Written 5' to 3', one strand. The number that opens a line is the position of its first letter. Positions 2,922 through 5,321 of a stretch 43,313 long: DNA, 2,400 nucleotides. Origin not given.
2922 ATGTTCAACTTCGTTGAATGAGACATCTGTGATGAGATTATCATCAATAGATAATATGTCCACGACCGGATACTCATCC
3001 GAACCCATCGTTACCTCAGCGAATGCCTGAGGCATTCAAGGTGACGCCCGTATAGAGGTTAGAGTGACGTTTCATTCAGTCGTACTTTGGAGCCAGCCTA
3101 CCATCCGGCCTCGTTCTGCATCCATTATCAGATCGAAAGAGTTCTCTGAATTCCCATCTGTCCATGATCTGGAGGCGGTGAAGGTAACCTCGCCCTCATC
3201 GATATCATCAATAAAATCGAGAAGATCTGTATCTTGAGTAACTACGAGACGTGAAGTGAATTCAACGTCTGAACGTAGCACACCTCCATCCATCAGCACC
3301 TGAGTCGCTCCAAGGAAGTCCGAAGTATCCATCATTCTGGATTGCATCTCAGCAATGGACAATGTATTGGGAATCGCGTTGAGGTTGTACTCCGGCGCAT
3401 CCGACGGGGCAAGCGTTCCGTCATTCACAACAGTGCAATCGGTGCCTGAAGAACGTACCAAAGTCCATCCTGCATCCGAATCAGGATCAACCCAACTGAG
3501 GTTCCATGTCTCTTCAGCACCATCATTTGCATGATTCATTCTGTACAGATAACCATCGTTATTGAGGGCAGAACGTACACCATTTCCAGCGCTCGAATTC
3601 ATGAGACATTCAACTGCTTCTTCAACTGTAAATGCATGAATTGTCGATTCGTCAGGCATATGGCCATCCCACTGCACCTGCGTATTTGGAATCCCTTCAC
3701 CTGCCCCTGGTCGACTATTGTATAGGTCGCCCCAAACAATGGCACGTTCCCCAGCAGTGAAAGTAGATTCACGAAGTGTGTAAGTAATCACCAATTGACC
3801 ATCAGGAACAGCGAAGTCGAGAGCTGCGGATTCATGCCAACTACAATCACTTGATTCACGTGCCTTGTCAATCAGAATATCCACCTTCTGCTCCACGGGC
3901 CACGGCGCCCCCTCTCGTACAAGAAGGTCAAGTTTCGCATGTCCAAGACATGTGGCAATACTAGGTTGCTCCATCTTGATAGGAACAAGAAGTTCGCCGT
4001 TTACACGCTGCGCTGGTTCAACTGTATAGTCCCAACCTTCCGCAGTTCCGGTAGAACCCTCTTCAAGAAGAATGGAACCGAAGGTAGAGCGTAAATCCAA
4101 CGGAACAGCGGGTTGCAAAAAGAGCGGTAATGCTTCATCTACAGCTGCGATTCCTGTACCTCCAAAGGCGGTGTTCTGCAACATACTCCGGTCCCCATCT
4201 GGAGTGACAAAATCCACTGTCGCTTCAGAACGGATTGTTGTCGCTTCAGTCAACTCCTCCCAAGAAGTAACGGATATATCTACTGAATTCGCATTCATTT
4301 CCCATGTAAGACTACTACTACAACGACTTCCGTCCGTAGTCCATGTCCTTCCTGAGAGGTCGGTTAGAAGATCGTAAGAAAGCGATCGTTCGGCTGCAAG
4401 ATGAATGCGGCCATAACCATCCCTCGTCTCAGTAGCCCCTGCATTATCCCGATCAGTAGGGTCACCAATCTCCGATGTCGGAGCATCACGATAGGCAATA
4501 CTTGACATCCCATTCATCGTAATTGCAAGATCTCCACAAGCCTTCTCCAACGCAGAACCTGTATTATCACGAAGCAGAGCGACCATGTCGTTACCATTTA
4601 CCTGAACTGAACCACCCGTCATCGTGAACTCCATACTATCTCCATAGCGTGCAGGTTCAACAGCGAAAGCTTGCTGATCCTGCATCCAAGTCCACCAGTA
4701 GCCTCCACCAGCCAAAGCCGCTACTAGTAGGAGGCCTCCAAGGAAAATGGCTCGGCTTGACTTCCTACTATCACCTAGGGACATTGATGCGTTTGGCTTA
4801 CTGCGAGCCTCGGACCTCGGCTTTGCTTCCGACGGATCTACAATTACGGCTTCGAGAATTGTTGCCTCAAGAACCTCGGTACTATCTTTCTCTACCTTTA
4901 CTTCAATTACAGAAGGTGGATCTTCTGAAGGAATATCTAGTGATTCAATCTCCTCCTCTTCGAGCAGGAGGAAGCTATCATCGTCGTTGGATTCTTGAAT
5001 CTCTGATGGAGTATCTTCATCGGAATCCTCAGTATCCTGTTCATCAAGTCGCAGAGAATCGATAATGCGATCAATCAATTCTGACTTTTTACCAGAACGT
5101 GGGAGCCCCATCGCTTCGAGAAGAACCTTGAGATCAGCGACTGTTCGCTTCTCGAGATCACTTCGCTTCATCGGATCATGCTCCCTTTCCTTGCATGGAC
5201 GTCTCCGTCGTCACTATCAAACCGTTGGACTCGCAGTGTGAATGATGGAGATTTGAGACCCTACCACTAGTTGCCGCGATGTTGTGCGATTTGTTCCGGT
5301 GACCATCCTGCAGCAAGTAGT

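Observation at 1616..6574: Candidate membrane-anchored DNA partition or tethering module: two membrane proteins, ParA, and a ParB-peptide adaptor in one minus-strand cluster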

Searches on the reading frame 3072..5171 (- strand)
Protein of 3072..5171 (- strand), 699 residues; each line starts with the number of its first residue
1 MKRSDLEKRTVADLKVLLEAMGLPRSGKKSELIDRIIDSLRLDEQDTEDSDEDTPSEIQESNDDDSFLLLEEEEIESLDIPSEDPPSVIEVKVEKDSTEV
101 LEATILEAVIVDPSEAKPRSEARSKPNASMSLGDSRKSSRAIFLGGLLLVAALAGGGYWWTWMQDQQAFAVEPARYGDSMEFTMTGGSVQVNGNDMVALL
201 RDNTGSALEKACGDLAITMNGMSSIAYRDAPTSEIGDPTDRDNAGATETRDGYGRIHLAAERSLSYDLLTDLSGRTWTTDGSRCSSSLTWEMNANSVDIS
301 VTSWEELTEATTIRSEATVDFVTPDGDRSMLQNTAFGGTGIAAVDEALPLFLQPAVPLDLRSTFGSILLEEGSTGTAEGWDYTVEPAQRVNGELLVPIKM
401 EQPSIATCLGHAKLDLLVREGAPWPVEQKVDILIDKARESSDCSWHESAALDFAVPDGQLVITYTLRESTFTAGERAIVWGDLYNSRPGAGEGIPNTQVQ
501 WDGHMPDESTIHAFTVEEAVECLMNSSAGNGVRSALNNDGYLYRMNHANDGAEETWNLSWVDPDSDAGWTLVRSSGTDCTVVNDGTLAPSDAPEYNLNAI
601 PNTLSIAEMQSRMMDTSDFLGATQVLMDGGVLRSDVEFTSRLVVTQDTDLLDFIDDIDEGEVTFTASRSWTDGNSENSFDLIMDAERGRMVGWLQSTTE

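Call 3: search_protein_families(library=pfam, proteins=[window:3072-5171:-], max_evalue=1)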
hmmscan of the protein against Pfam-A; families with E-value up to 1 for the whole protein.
window:3072-5171:- (699 aa): 2 families
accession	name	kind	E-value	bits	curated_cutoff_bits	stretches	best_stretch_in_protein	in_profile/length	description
PF02037.33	SAP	-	7.6e-11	41.8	23.9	1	5-41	1-37/37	SAP domain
PF18953.6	SAP_new25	-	0.01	15.9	26.3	1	18-45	17-44/51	SAP domain-containing new25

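Call 4: search_protein_families(library=ncbifam, proteins=[window:3072-5171:-], max_evalue=1)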
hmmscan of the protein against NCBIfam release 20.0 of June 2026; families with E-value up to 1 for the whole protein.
window:3072-5171:- (699 aa): 1 family
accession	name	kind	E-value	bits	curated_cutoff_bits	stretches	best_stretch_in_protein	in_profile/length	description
TIGR02554.1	PrgH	equivalog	0.072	12.2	188.6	1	112-174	122-173/389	PrgH/EprH family type III secretion apparatus protein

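Call 17: find_homologous_proteins(query=window:3072-5171:-, max_evalue=0.001)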
Query window:3072-5171:- (699 aa): 58 proteins with E <= 0.001 among 8000 candidates.
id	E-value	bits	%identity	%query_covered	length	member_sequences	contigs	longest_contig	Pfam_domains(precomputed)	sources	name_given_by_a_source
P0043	0.0e+0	1524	97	100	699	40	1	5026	PF02037.34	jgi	-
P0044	0.0e+0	1390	88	100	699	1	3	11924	PF02037.34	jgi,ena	-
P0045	0.0e+0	1388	88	100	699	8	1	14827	PF02037.34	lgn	-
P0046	0.0e+0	1387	88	100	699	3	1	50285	PF02037.34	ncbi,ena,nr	ncbi:MAG: hypothetical protein CMB13_00355 [Euryarchaeota archaeon]|nr:hypothetical protein [Euryarc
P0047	0.0e+0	1387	88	100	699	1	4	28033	PF02037.34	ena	-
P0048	0.0e+0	1387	88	100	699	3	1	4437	PF02037.34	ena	-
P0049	0.0e+0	1387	88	100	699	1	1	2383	PF02037.34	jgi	-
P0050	0.0e+0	1387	88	100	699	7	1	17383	PF02037.34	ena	-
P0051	0.0e+0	1385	88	100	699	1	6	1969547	PF02037.34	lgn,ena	-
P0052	0.0e+0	1384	88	100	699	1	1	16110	PF02037.34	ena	-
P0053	0.0e+0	1382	88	100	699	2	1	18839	PF02037.34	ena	-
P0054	0.0e+0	1380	88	100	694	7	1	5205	PF02037.34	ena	-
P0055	0.0e+0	1380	88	100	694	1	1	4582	PF02037.34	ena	-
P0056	0.0e+0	1374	87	100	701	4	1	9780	PF02037.34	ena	-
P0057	0.0e+0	1363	87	100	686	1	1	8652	PF02037.34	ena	-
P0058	0.0e+0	1358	87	100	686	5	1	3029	PF02037.34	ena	-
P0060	1.1e-234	799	53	100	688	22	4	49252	PF02037.34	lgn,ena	-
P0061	7.2e-234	796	54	100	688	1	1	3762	PF02037.34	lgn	-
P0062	3.4e-233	794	53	100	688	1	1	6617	PF02037.34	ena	-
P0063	4.1e-233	794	54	100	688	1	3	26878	PF02037.34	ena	-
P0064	4.1e-233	794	54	100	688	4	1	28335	PF02037.34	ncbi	-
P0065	4.9e-233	794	53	100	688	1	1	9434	PF02037.34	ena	-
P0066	1.8e-232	792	54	100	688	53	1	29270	PF02037.34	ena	-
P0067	1.0e-228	779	52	100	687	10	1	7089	PF02037.34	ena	-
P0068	1.5e-228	779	54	100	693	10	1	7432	PF02037.34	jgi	-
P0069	3.8e-227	774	53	100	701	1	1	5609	PF02037.34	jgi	jgi:hypothetical protein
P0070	9.5e-224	763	51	100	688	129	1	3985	PF02037.34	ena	-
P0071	3.1e-134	467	52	62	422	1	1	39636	PF02037.34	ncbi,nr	ncbi:MAG: hypothetical protein CMB31_04535, partial [Euryarchaeota archaeon]|nr:hypothetical protein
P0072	1.4e-109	386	34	99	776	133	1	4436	PF02037.34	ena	-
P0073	8.0e-104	367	31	98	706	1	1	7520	PF02037.34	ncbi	-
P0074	1.6e-103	366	31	98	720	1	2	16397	PF02037.34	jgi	-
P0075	1.9e-103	365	31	98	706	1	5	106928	PF02037.34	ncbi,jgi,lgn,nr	ncbi:MAG: hypothetical protein CXT67_08750 [Methanobacteriota archaeon]|jgi:hypothetical protein|nr:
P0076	8.9e-103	363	32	79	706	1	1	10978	PF02037.34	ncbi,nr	ncbi:SAP domain-containing protein [Euryarchaeota archaeon]|nr:SAP domain-containing protein [Euryar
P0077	1.1e-102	363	31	98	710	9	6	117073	PF02037.34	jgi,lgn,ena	-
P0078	1.8e-102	362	31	98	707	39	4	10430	PF02037.34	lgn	-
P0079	2.0e-101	359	32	79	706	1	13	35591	PF02037.34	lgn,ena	-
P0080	2.5e-101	358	32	79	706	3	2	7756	PF02037.34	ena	-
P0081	2.6e-101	358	32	79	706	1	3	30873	PF02037.34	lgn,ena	-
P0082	2.8e-101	358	31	99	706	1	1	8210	PF02037.34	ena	-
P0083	2.9e-101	358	32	99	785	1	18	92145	PF02037.34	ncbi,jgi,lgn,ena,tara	tara:strand:+ start:2191 stop:4548 length:2358 start_codon:yes stop_codon:yes gene_type:complete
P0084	8.0e-101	357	32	99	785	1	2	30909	PF02037.34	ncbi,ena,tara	tara:strand:+ start:17776 stop:20133 length:2358 start_codon:yes stop_codon:yes gene_type:complete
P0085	8.9e-101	356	32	79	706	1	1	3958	PF02037.34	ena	-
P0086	1.5e-100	356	32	79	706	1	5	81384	PF02037.34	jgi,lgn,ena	-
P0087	1.9e-100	355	32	79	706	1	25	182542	PF02037.34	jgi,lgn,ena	-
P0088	2.2e-100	355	32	99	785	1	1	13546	PF02037.34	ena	-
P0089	4.6e-100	354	31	99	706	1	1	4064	PF02037.34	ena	-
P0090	4.7e-97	344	34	79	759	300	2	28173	PF02037.34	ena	-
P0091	1.0e-96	343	31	99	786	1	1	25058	PF02037.34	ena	-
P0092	5.4e-96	341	31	98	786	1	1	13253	PF02037.34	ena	-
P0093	5.8e-96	341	34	79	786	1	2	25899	PF02037.34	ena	-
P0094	6.0e-96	341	34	79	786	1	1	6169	PF02037.34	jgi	-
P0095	8.3e-96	340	31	99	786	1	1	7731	PF02037.34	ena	-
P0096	5.1e-62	228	28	98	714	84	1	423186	PF02037.34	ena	-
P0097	7.8e-60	221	28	99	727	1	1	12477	PF02037.34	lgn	-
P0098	8.6e-60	221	28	99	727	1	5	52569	PF02037.34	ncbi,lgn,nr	ncbi:MAG: hypothetical protein ISR21_03605 [Candidatus Poseidoniaceae archaeon]|nr:hypothetical prot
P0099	1.2e-59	221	27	99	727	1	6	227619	PF02037.34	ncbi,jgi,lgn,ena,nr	ncbi:hypothetical protein N9O16_02115 [Candidatus Poseidoniaceae archaeon]|nr:hypothetical protein [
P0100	9.0e-56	208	26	99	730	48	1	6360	PF02037.34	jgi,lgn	-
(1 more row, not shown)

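Call 18: find_encoding_contigs(protein=P0099, flank=8000, max_places=2)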
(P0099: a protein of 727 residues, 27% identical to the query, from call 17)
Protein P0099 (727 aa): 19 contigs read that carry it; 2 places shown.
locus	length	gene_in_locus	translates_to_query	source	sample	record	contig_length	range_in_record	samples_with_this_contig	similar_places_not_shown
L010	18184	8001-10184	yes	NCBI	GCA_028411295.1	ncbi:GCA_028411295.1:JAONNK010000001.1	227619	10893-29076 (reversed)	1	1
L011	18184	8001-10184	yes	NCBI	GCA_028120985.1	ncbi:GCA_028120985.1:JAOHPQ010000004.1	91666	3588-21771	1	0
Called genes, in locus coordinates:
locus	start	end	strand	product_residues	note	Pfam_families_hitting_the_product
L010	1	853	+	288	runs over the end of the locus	PF00483:NTP_transferase, PF12804:NTP_transf_3 (weak)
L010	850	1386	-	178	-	PF00075:RNase_H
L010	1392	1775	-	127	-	PF01597:GCV_H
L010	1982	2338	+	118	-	-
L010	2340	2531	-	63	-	PF03911:Sec61_beta (weak)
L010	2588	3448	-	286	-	-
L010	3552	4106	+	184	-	-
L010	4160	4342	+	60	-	-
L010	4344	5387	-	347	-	PF00589:Phage_integrase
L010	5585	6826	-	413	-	PF18030:Rimk_N, PF14397:ATPgrasp_ST (faint), PF02655:ATP-grasp_3, PF08443:RimK, PF02955:GSH-S_ATP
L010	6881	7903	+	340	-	-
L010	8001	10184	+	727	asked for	PF02037:SAP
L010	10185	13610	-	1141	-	PF00082:Peptidase_S8, PF01483:P_proprotein, PF18884:TSP3_bac (weak), PF11617:Cu-binding_MopE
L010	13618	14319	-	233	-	PF13380:CoA_binding_2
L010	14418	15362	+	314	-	PF02749:QRPTase_N, PF01729:QRPTase_C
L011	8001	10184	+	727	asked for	PF02037:SAP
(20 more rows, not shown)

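Call 19: find_encoding_contigs(protein=P0096, flank=8000, max_places=2)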
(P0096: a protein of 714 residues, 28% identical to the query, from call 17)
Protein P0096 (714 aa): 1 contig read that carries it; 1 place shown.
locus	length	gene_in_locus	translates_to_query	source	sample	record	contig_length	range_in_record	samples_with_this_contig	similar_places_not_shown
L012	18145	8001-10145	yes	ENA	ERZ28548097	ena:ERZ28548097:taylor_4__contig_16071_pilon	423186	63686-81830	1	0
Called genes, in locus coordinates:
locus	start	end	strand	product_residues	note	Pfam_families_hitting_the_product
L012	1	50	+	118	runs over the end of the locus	-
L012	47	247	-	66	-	PF03911:Sec61_beta (weak)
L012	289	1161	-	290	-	-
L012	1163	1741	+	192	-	-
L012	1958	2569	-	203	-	PF00589:Phage_integrase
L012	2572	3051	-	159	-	-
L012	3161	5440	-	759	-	-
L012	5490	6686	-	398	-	PF18030:Rimk_N, PF14397:ATPgrasp_ST (faint), PF02655:ATP-grasp_3, PF08443:RimK, PF02955:GSH-S_ATP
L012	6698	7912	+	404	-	-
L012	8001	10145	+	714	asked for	PF02037:SAP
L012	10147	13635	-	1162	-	PF00082:Peptidase_S8, PF18884:TSP3_bac (faint), PF01483:P_proprotein, PF11617:Cu-binding_MopE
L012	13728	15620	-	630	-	-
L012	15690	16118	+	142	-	-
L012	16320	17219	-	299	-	PF00160:Pro_isomerase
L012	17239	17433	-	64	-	-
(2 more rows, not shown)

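Call 20: find_encoding_contigs(protein=P0087, flank=8000, max_places=2)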
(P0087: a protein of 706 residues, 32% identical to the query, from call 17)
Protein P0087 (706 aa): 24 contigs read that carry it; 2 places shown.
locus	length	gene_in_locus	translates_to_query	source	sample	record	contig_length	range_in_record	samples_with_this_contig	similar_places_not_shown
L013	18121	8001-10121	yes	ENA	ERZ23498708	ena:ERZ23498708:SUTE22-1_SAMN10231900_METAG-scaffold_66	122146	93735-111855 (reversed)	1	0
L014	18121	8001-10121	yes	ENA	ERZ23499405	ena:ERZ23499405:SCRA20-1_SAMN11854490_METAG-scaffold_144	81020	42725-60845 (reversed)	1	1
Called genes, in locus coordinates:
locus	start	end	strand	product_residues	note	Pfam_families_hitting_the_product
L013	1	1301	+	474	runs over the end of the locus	-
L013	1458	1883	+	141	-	-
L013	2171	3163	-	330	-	-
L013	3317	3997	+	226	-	-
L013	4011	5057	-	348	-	PF00589:Phage_integrase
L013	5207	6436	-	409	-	PF18030:Rimk_N, PF14397:ATPgrasp_ST (faint), PF02655:ATP-grasp_3, PF02955:GSH-S_ATP, PF07478:Dala_Dala_lig_C (faint), PF08443:RimK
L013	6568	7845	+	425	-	-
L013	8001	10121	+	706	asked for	PF02037:SAP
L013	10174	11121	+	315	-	PF00142:Fer4_NifH (faint), PF06564:CBP_BcsQ (faint), PF09140:MipZ, PF10609:ParA (weak), PF13614:AAA_31, PF01656:CbiA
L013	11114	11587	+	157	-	-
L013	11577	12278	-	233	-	PF00881:Nitroreductase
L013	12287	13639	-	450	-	PF03051:Peptidase_C1_2, PF00112:Peptidase_C1 (faint)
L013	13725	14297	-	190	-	-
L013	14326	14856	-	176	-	PF01472:PUA, PF26292:PUA_elF2D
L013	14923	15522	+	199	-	PF01557:FAA_hydrolase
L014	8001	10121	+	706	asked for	PF02037:SAP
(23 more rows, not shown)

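Call 21: find_encoding_contigs(protein=P0083, flank=8000, max_places=2)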
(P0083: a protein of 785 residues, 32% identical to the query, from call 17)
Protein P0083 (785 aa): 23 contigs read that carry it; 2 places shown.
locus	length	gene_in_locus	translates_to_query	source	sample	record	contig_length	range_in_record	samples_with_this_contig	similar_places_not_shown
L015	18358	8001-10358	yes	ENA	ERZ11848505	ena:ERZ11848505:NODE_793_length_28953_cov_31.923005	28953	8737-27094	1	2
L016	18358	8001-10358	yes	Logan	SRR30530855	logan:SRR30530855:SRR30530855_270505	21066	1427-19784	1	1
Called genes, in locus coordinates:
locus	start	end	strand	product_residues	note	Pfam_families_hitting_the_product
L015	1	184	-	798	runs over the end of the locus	PF00115:COX1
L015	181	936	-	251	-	PF00116:COX2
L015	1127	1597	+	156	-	-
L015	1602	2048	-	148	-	PF13404:HTH_AsnC-type, PF13412:HTH_24, PF01037:AsnC_trans_reg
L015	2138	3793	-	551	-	PF01189:Methyltr_RsmB-F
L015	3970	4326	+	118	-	-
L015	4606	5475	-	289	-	-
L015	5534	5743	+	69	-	-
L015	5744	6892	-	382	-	PF00589:Phage_integrase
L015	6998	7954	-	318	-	PF18030:Rimk_N, PF14397:ATPgrasp_ST (faint), PF02655:ATP-grasp_3, PF08443:RimK, PF02955:GSH-S_ATP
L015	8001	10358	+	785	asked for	PF02037:SAP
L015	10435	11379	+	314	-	PF10609:ParA, PF00142:Fer4_NifH (faint), PF01656:CbiA, PF02374:ArsA_ATPase (faint), PF09140:MipZ (weak), PF13614:AAA_31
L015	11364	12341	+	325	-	PF00892:EamA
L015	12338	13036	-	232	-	PF00881:Nitroreductase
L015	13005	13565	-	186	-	-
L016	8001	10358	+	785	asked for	PF02037:SAP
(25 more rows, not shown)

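Call 29: find_related_loci(query=A3, collection=genome_contigs, flank=6000)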
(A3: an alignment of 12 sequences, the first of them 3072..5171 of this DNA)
Query A3 (699 aa) in genome_contigs; peptide patterns used: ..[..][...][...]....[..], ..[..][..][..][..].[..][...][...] (x = any residue, [..] = any of these).
376 stretches matched a pattern; 158 encode a relative of the query (tblastn E <= 1e-3); the best 80 are kept; 80 distinct loci.
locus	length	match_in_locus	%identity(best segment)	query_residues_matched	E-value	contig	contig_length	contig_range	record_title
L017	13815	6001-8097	95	1-699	0e+0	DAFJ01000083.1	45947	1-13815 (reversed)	MAG TPA_asm: Euryarchaeota archaeon UBA251 UBA251_contig_28103, whole genome shotgun sequence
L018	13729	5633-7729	88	1-699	0e+0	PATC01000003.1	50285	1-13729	MAG: Methanobacteriota archaeon isolate SAT165 175519, whole genome shotgun sequence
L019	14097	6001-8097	92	1-699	0e+0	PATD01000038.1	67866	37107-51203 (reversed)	MAG: Methanobacteriota archaeon isolate SAT164 96343, whole genome shotgun sequence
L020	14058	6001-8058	87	1-699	0e+0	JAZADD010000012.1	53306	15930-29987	MAG: Thermoplasmatota archaeon isolate XB_MAG72 DB_MAG72_0012, whole genome shotgun sequence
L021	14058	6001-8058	53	1-697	0e+0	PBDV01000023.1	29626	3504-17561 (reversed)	MAG: Methanobacteriota archaeon isolate SP338 66327, whole genome shotgun sequence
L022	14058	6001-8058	53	1-697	0e+0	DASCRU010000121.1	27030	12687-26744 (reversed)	MAG TPA_asm: Candidatus Thalassarchaeaceae archaeon isolate Ts_MAG_12 c_000000433314, whole genome shotgun sequence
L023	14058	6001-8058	53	1-697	0e+0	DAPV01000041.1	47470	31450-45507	MAG TPA_asm: Euryarchaeota archaeon UBA125 UBA125_contig_1779, whole genome shotgun sequence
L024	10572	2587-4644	52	1-697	0e+0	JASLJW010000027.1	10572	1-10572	MAG: Candidatus Thalassarchaeaceae archaeon isolate ETNP1_MAG_13 c_000000153580, whole genome shotgun sequence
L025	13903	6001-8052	53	3-697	0e+0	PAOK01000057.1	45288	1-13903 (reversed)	MAG: Methanobacteriota archaeon isolate SAT218 160666, whole genome shotgun sequence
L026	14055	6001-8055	52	1-697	0e+0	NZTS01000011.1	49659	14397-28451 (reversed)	MAG: Methanobacteriota archaeon isolate EAC106 14999, whole genome shotgun sequence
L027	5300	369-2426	51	1-697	0e+0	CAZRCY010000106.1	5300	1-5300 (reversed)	MAG TPA_asm: uncultured Candidatus Poseidoniales archaeon isolate binchicken_co76_80 genome assembly, contig: NODE_20436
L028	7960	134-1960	55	99-697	0e+0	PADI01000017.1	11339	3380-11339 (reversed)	MAG: Methanobacteriota archaeon isolate NAT150 MHASMcontig_316357, whole genome shotgun sequence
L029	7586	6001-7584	54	1-542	0e+0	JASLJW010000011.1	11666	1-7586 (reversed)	MAG: Candidatus Thalassarchaeaceae archaeon isolate ETNP1_MAG_13 c_000000084313, whole genome shotgun sequence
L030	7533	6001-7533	54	1-526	2e-180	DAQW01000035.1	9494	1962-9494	MAG TPA_asm: Euryarchaeota archaeon UBA39 UBA39_contig_75894, whole genome shotgun sequence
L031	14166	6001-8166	41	10-695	2e-164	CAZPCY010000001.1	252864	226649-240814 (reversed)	MAG TPA_asm: uncultured Candidatus Poseidoniales archaeon isolate SRP077602_co3_203 genome assembly, contig: NODE_5_leng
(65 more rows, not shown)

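Call 63: predict_structure(alignment_id=A4)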
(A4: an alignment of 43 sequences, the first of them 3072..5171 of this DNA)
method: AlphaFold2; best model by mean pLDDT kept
length: 699 residues; sequences in the alignment: 43
mean_pLDDT: 70.9   pTM: 0.64
mean pLDDT of the five models: 70.9, 70.1, 69.5, 64.4, 60.0
residues with pLDDT >= 90: 109; 70-90: 373; 50-70: 56; < 50: 161
segments of 3 or more residues with pLDDT < 50: 43-167, 338-354, 645-658
pLDDT, mean of each block of 10 residues (from residue 1): 79 83 81 86 40 30 27 25 32 30 28 34 27 28 29 30 45 89 89 76 59 84 93 85 86 88 91 83 79 86 86 85 86 69 32 64 79 83 89 89 73 89 90 71 55 65 90 89 70 73 84 86 75 81 89 87 86 84 83 76 88 86 85 87 53 41 87 90 86 86
secondary structure, 60 per line:
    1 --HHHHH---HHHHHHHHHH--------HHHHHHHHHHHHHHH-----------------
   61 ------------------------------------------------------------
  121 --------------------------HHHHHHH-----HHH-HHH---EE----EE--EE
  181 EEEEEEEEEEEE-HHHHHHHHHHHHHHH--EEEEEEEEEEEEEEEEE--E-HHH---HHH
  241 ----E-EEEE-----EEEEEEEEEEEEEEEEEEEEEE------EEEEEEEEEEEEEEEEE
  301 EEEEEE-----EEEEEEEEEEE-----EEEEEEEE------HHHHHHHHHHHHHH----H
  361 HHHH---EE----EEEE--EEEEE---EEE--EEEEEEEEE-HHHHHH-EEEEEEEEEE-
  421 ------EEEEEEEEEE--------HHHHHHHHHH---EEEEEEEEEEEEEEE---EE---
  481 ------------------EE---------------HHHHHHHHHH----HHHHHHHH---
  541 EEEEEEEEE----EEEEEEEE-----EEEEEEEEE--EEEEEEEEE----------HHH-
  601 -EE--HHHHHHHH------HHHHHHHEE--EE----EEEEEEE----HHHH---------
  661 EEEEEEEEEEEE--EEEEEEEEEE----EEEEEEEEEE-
elements in order (helices of 4 or more, strands of 3 or more residues): H3-7 H11-20 H29-43 H147-153 E179-192 H194-208 E211-227 E247-250 E256-277 E284-306 E312-322 E328-335 H342-355 H360-364 E374-377 E380-384 E388-390 E393-401 H403-408 E410-419 E427-436 H445-454 E458-472 H516-525 H530-537 E541-549 E554-561 E567-575 E578-586 H606-613 H620-626 E637-643 H648-651 E661-672 E675-684 E689-698
